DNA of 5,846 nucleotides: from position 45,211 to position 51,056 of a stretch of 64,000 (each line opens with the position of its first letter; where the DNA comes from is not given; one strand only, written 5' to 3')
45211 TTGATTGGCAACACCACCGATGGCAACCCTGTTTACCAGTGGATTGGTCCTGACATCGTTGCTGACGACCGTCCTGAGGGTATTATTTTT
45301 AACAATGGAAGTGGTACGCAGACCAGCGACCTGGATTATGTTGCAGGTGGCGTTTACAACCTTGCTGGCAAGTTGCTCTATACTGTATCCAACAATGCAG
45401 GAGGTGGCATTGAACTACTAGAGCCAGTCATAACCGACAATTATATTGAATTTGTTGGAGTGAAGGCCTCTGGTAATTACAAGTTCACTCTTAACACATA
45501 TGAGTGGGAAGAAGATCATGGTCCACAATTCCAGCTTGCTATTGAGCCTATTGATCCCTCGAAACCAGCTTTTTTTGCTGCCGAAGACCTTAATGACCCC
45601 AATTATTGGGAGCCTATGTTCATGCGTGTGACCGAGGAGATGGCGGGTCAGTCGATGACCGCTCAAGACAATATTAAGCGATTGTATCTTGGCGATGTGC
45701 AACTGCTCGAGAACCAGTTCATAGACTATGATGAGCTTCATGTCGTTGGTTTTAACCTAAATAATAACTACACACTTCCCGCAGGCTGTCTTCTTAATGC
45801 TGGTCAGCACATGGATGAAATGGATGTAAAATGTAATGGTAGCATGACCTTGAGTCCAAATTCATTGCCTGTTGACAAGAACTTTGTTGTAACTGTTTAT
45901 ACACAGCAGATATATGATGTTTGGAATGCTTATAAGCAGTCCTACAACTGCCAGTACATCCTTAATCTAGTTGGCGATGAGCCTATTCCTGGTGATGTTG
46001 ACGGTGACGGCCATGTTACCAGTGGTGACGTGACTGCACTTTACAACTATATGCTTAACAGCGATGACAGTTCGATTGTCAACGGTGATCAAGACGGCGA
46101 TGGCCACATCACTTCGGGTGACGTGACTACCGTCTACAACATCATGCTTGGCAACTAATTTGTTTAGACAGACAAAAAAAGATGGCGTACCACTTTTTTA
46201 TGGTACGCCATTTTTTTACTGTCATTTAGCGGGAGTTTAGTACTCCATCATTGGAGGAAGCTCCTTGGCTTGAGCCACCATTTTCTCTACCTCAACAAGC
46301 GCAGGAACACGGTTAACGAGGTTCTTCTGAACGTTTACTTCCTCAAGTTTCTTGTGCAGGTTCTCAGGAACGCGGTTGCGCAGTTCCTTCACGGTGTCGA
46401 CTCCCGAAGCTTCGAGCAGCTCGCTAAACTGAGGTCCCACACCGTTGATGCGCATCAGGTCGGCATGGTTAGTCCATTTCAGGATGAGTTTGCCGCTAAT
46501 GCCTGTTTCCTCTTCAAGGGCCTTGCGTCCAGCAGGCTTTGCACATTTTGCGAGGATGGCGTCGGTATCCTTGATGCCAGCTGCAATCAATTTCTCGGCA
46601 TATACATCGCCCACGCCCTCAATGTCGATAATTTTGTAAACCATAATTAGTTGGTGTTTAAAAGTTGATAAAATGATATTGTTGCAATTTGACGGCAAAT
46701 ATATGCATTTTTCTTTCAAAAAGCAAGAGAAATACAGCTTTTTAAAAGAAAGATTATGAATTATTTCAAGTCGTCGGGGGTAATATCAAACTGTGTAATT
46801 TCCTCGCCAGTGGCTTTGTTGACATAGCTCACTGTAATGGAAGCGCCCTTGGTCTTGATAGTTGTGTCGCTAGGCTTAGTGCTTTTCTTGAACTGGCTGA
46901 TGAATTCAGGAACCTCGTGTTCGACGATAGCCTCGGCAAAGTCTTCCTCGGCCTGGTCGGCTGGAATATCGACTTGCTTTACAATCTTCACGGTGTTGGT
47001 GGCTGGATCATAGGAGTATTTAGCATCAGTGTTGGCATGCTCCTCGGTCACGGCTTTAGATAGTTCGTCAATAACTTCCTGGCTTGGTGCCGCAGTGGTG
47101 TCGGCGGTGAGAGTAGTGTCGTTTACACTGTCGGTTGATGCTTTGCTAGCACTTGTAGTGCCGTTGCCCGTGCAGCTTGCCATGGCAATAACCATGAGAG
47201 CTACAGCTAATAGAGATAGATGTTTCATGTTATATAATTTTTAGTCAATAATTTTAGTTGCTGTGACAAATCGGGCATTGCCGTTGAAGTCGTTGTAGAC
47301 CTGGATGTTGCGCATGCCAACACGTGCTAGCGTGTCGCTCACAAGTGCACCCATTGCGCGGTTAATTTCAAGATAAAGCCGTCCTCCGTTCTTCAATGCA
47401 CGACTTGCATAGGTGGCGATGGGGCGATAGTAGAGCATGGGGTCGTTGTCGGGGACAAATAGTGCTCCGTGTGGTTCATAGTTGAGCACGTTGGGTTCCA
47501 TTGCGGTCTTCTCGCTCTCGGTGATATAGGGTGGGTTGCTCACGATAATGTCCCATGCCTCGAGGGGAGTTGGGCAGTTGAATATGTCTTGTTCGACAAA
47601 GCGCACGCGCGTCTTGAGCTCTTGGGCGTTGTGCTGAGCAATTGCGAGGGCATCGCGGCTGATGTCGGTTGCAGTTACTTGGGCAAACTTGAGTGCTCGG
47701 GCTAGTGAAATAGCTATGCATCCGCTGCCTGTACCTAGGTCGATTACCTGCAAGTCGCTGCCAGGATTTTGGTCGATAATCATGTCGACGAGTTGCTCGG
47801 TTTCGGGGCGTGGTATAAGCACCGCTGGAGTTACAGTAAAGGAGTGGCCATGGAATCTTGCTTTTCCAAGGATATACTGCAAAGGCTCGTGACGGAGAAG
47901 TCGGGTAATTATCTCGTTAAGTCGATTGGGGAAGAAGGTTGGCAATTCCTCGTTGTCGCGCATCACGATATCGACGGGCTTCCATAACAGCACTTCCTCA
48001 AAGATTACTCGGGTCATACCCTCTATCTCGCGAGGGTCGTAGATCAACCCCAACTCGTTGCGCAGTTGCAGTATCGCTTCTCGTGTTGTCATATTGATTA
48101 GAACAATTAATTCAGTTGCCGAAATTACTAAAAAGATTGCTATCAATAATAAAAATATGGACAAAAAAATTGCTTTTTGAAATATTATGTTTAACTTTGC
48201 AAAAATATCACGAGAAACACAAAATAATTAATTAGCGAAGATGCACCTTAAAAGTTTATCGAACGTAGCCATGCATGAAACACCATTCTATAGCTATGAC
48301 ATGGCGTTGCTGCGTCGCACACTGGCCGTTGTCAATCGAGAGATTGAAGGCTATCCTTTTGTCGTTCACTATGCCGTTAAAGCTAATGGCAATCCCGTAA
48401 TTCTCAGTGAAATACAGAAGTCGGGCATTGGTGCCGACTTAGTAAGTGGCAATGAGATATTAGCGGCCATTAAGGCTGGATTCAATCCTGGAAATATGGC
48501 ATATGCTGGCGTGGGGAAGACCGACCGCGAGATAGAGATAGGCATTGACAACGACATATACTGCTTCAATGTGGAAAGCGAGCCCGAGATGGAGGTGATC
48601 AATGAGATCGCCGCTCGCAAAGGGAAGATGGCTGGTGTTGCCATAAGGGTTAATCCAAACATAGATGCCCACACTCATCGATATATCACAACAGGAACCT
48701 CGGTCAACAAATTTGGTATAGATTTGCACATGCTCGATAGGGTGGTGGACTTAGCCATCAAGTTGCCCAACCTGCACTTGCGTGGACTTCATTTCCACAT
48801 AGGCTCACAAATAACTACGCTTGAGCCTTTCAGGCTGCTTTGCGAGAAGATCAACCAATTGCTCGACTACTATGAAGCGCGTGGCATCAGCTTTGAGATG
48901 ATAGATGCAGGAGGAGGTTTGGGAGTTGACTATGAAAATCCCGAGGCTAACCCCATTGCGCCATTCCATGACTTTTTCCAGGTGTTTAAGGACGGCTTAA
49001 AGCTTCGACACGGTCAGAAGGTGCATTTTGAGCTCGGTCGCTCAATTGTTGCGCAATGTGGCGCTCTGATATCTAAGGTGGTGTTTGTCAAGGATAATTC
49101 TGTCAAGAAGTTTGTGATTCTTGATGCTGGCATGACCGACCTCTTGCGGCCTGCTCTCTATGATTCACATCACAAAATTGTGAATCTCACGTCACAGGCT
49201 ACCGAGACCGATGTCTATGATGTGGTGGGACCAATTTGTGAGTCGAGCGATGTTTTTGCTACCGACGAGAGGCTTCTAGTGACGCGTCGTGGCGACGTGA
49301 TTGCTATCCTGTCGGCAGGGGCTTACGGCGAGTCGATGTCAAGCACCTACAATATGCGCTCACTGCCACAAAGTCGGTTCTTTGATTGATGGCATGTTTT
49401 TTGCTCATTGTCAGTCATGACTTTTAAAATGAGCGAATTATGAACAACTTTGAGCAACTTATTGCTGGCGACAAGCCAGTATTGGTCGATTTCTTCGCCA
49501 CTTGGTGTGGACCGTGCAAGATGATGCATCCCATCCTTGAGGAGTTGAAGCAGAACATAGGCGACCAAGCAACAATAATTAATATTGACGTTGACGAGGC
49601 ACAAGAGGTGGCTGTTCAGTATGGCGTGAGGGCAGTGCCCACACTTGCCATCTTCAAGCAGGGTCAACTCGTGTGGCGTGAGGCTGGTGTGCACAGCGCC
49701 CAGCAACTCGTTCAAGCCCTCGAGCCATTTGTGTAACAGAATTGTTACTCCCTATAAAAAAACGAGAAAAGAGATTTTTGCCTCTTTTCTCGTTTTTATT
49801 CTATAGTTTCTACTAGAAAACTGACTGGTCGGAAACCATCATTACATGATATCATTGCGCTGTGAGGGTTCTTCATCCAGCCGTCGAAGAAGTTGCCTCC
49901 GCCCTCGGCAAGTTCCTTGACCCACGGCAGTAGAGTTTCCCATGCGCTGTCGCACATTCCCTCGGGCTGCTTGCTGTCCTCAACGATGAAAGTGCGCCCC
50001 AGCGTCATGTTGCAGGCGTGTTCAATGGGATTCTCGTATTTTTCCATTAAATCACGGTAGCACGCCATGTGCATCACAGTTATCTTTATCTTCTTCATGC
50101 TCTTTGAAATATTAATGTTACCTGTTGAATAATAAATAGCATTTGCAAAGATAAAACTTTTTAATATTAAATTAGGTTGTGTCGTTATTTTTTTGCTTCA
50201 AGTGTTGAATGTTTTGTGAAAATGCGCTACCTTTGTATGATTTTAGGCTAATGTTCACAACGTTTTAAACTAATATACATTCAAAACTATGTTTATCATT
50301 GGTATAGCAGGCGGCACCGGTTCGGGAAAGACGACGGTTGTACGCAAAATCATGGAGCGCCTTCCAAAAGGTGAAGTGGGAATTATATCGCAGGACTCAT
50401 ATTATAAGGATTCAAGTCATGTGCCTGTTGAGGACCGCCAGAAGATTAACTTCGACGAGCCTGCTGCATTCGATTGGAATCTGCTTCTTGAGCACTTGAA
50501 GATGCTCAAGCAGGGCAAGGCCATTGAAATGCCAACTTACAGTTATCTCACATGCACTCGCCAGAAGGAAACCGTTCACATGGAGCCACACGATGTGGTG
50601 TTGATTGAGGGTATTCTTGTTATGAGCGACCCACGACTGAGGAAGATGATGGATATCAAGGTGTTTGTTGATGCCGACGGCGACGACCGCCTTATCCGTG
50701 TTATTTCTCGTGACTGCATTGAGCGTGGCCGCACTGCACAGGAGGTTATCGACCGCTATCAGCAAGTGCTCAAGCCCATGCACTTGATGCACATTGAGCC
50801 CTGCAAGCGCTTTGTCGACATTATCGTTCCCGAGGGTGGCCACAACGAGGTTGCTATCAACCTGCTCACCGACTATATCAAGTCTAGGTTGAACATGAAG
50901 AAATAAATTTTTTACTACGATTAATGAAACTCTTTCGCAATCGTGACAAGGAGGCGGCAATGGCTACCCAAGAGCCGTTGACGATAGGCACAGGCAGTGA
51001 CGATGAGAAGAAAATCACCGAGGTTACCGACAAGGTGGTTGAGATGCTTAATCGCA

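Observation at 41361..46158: Amylosome-like pair in a Bacteroidales genome: dockerin-tagged GH13 amylase next to a dockerin-tagged multi-CBM starch-binding protein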

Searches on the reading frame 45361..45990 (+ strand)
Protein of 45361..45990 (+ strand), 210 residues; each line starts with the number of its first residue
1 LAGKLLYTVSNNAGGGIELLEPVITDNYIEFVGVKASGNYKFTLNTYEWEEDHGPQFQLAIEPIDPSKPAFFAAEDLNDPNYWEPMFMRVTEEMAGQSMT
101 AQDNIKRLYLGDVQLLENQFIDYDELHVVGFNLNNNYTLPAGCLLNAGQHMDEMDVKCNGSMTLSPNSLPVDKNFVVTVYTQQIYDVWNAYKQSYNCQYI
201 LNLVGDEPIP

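Call 56: search_protein_families(library=pfam, max_evalue=10, proteins=[window:45361-45990:+])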
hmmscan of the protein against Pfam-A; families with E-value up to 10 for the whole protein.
seq(210 aa): 1 family
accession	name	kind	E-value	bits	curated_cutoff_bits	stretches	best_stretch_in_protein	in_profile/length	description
PF04819.17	DUF716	-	0.098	12.7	25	1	128-180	77-127/138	Family of unknown function (DUF716)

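Call 74: predict_structure(alignment_id=A2)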
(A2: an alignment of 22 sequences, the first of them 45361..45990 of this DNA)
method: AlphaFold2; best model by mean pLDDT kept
length: 210 residues; sequences in the alignment: 22
mean_pLDDT: 89.6   pTM: 0.85
mean pLDDT of the five models: 89.6, 89.6, 88.5, 88.4, 88.1
residues with pLDDT >= 90: 162; 70-90: 28; 50-70: 12; < 50: 8
segments of 3 or more residues with pLDDT < 50: 1-3, 207-210
pLDDT, mean of each block of 10 residues (from residue 1): 49 74 90 97 93 88 97 94 93 90 94 96 94 97 88 96 95 95 97 96 69
secondary structure, 60 per line:
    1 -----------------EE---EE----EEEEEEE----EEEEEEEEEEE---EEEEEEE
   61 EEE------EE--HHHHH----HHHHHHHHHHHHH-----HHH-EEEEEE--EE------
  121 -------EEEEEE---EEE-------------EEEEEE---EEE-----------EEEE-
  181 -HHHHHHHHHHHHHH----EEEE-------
elements in order: E29-35 E40-50 E54-63 H74-78 H83-95 E105-110 E128-133 E137-139 E153-158 E162-164 E176-179 H182-195 E200-203

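Call 76: fold_search(model_id=the predicted structure, library=pdb)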
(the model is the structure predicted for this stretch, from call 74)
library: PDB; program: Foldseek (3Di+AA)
matches with E <= 10: 405; with E <= 0.001: 0
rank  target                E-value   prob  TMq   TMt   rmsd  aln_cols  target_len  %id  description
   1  8j1g_B                1.2e-02  0.28  0.22  0.16  19.1       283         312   10  Structure of amino acid dehydrogenase in complex with NADPH (released 2023-08-16)
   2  8j1c_D                4.7e-02  0.16  0.19  0.14  18.1       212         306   10  Structure of amino acid dehydrogenase in complex with NADP (released 2023-08-16)
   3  8j1g_D                5.3e-02  0.11  0.18  0.13  19.7       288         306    8  Structure of amino acid dehydrogenase in complex with NADPH (released 2023-08-16)
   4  8j1c_C                6.4e-02  0.10  0.17  0.14  19.6       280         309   10  Structure of amino acid dehydrogenase in complex with NADP (released 2023-08-16)
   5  8j1c_B                1.2e-01  0.11  0.19  0.14  17.1       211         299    8  Structure of amino acid dehydrogenase in complex with NADP (released 2023-08-16)
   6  1u7h_A                1.3e-01  0.09  0.18  0.12  19.0       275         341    7  Structure and a Proposed Mechanism for Ornithine Cyclodeaminase from Pseudomonas putida (released 2004-11-09)
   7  1omo_A                2.5e-01  0.08  0.19  0.14  16.6       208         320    9  alanine dehydrogenase dimer w/bound NAD (archaeal) (released 2004-07-06)
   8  6laa                  3.6e-01  0.04  0.16  0.07  14.8       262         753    7  Crystal structure of full-length CYP116B46 from Tepidiphilus thermophilus (released 2020-06-10)
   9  1p8x_A                4.6e-01  0.09  0.20  0.14  12.0       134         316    7  The Calcium-Activated C-terminal half of gelsolin (released 2003-10-14)
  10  4a5s_A                5.5e-01  0.06  0.22  0.09  18.6       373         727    7  CRYSTAL STRUCTURE OF HUMAN DPP4 IN COMPLEX WITH A NOVAL HETEROCYCLIC DPP4 INHIBITOR (released 2012-02-08)
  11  6j6i_C                6.2e-01  0.12  0.22  0.08   8.0       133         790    9  Reconstitution and structure of a plant NLR resistosome conferring immunity (released 2019-03-20)
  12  2o2g                  7.4e-01  0.20  0.23  0.23   6.5       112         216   13  Crystal structure of Dienelactone hydrolase (YP_324580.1) from Anabaena variabilis ATCC 29413 at 1.92 A resolution (released 2006-12-19)
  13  3oet_A                7.4e-01  0.07  0.18  0.11  16.8       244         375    6  D-Erythronate-4-Phosphate Dehydrogenase complexed with NAD (released 2010-08-25)
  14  3qbj_A                7.4e-01  0.04  0.20  0.08  19.1       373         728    7  Crystal structure of dipeptidyl peptidase IV in complex with inhibitor (released 2012-01-25)
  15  5lls_A                7.9e-01  0.51  0.19  0.06   3.6        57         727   18  Porcine dipeptidyl peptidase IV in complex with 8-(3-aminopiperidin-1-yl)-7-[(2-bromophenyl)methyl]-1,3-dimethyl-2,3,6 (released 2016-09-14)
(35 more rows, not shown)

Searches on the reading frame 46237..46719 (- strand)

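Call 7: search_protein_families(library=pfam, proteins=[window:46237-46719:-], max_evalue=0.01)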
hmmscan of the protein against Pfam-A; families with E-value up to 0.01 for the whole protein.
window:46237-46719:- (160 aa): 6 families
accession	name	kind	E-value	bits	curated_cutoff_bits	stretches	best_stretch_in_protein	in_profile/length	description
PF14229.12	DUF4332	-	2.8e-40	137.7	23.2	1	34-154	1-122/122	Domain of unknown function (DUF4332)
PF14520.12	HHH_5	-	6.9e-10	39.7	27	1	30-84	4-53/57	Helix-hairpin-helix domain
PF11731.14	Cdd1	-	1.1e-06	29.2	25.5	1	85-130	5-50/86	Pathogenicity locus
PF10391.15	DNA_pol_lambd_f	-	1.8e-06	28.1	29.8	0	32-57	5-30/51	Fingers domain of DNA polymerase lambda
PF02961.22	SAM_BAF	-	0.00095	20.1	25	0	29-57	19-47/88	Barrier to autointegration factor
PF21999.2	IMS_HHH_1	-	0.0058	17.5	27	0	93-125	5-37/53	DNA polymerase-iota, thumb domain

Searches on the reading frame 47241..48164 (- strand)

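Call 78: search_protein_families(library=pfam, max_evalue=0.001, proteins=[window:47241-48164:-])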
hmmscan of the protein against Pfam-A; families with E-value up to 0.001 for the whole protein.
window:47241-48164:- (307 aa): 16 families
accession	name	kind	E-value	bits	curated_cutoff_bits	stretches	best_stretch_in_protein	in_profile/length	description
PF05175.20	MTS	-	3e-16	60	23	1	133-218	30-113/170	Methyltransferase small domain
PF13649.12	Methyltransf_25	-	4.2e-14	53.4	27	1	140-215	1-78/97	Methyltransferase domain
PF13847.12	Methyltransf_31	-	6.3e-14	52.3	27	1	136-269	3-113/145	Methyltransferase domain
PF17827.6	PrmC_N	-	4.4e-10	40.4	23.4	1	51-100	22-71/71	PrmC N-terminal domain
PF08241.18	Methyltransf_11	-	9.8e-10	39.4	21.2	1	142-210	2-67/95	Methyltransferase domain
PF06325.19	PrmA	-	9.3e-09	35.6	22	1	131-210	156-233/296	Ribosomal protein L11 methyltransferase (PrmA)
PF08242.18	Methyltransf_12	-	1.8e-08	35.4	30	1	141-210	1-72/98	Methyltransferase domain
PF03602.21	Cons_hypoth95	-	4.4e-05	23.7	24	1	133-218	39-128/182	Conserved hypothetical protein 95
PF01170.24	UPF0020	-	4.7e-05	23.6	22.3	1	159-215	75-133/197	RMKL-like, methyltransferase domain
PF00398.26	RrnaAD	-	7.3e-05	22.4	24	1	125-213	18-109/263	Ribosomal RNA adenine dimethylase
PF09445.16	Methyltransf_15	-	0.0001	22.3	22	1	140-199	4-63/165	RNA cap guanine-N2 methyltransferase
PF10294.15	Methyltransf_16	-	0.00019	21.7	21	1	131-182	41-91/174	Lysine methyltransferase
PF13489.12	Methyltransf_23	-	0.00039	20.6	27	1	136-209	22-87/164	Methyltransferase domain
PF01209.24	Ubie_methyltran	-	0.00049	19.9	20.1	0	137-207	48-120/233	ubiE/COQ5 methyltransferase family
PF12847.13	Methyltransf_18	-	0.00082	19.8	27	0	139-204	17-84/151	Methyltransferase domain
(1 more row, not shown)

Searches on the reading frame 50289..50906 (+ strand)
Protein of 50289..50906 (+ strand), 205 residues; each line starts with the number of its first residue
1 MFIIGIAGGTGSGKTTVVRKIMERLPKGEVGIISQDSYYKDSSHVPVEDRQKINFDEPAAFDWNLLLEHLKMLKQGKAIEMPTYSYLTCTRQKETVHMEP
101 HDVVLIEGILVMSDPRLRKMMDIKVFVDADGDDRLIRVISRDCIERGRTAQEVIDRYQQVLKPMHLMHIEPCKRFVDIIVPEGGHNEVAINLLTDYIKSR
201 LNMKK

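Call 78: search_protein_families(library=pfam, max_evalue=0.001, proteins=[window:50289-50906:+])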
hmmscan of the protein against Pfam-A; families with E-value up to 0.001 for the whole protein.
window:50289-50906:+ (205 aa): 3 families
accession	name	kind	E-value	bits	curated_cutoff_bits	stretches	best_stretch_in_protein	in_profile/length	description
PF00485.24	PRK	-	6.2e-41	140.8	22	1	3-188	1-195/196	Phosphoribulokinase / Uridine kinase family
PF13238.12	AAA_18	-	2.1e-06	28.6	29.4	1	4-145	1-115/128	AAA domain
PF01121.26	CoaE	-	0.00023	21.4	27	0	3-22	2-21/180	Dephospho-CoA kinase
